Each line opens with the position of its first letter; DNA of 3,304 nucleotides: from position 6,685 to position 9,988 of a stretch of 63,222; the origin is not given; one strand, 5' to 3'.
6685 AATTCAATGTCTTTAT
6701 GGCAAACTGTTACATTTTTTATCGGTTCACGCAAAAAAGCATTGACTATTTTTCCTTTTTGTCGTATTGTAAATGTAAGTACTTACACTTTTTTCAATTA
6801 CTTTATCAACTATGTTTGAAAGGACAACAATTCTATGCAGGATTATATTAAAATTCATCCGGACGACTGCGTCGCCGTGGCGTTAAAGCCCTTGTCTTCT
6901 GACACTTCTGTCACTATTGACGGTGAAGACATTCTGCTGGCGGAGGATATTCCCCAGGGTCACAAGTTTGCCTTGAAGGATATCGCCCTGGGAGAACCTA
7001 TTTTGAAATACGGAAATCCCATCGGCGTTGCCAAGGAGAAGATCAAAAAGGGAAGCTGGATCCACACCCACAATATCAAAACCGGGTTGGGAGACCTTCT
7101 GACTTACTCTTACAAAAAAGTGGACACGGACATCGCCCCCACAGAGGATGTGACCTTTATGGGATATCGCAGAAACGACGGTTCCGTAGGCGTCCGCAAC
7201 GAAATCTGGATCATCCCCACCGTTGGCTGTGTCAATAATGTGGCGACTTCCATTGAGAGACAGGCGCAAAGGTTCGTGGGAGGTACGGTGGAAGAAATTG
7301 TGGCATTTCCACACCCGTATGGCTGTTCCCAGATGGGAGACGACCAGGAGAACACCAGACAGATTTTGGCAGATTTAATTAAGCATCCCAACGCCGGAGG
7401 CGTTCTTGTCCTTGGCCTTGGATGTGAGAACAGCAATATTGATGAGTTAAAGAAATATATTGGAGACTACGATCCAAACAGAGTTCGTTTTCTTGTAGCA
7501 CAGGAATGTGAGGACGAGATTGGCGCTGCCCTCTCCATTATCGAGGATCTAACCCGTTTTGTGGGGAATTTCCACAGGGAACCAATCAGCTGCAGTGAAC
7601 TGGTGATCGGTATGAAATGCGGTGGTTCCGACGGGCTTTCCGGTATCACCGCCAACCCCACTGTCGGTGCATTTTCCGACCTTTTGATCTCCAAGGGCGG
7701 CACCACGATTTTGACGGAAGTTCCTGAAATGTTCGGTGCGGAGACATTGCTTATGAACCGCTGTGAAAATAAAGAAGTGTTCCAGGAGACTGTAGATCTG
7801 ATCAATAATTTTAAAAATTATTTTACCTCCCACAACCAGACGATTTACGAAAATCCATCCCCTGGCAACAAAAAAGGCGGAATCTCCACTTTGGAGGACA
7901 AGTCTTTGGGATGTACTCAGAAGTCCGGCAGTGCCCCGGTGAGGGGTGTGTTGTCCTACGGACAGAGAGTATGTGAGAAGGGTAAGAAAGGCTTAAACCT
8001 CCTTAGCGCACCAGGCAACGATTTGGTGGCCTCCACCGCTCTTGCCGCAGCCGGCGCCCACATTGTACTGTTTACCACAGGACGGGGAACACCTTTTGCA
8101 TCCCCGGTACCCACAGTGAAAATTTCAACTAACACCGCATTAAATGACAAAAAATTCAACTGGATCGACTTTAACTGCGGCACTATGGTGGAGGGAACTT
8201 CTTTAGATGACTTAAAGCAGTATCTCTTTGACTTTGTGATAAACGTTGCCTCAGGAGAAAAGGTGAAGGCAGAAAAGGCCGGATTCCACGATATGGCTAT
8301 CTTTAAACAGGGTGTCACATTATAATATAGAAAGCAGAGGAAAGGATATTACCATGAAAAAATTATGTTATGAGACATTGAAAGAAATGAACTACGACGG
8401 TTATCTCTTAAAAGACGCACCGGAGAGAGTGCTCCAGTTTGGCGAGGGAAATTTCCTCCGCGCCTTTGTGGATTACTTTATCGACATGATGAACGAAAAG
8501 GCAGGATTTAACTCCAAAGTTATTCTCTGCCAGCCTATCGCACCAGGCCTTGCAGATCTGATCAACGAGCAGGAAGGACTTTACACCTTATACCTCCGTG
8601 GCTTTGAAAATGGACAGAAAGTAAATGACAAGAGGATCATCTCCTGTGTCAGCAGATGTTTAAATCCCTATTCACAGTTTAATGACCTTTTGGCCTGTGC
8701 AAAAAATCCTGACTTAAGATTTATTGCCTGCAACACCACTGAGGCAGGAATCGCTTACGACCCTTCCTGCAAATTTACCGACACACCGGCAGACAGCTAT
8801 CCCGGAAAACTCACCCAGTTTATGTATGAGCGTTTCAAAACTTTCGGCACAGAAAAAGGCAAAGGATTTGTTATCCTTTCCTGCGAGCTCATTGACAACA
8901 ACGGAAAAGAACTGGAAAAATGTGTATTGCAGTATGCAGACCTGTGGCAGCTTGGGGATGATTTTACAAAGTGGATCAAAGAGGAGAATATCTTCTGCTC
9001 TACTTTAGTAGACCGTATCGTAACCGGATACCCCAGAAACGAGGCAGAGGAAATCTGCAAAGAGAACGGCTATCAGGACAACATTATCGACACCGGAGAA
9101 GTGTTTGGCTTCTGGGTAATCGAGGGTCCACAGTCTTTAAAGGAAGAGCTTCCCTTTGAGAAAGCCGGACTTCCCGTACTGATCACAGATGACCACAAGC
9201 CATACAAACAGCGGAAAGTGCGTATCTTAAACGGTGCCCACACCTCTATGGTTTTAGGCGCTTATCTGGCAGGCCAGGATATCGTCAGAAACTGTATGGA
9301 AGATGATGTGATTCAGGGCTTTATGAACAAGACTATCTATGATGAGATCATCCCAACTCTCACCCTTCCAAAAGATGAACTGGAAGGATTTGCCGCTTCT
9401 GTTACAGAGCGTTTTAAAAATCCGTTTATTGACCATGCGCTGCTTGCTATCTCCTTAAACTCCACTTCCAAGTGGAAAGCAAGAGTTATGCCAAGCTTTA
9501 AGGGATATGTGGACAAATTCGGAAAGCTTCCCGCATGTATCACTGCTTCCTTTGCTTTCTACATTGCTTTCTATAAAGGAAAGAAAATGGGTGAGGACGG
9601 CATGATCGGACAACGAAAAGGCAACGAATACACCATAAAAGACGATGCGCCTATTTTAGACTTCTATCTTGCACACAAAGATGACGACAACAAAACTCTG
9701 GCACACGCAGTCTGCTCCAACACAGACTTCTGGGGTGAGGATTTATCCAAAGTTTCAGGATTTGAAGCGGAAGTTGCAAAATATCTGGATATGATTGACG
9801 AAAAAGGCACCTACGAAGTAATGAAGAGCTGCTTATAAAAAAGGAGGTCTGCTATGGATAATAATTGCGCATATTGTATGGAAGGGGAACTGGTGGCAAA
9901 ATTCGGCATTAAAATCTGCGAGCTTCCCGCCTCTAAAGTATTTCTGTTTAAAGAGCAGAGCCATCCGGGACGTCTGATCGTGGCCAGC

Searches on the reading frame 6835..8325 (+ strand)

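Call 59: search_protein_families(library=pfam, proteins=[window:6835-8325:+], max_evalue=0.00001)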
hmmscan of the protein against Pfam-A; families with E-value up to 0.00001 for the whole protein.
window:6835-8325:+ (496 aa): 3 families
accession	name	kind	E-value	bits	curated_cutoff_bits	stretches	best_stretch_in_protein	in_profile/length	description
PF20629.2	GD_AH_C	-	6.8e-102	340.4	26.8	1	254-495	2-242/242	D-galactarate/Altronate dehydratase, C-terminal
PF04295.18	GD_AH_second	-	2.1e-48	164.3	27.3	1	110-240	1-132/136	D-galactarate dehydratase/Altronate hydrolase, second domain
PF08666.17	SAF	-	7.9e-11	42.8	21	1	11-82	1-63/63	SAF domain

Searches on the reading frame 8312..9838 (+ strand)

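Call 59: search_protein_families(library=pfam, proteins=[window:8312-9838:+], max_evalue=0.00001)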
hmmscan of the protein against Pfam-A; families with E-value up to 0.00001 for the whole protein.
window:8312-9838:+ (508 aa): 2 families
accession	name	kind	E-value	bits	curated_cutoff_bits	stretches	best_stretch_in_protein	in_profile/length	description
PF01232.29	Mannitol_dh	-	4.1e-34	118.8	27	1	39-283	2-198/199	Mannitol dehydrogenase Rossmann domain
PF08125.19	Mannitol_dh_C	-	6.6e-30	104.5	30.7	1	296-494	3-188/190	Mannitol dehydrogenase C-terminal domain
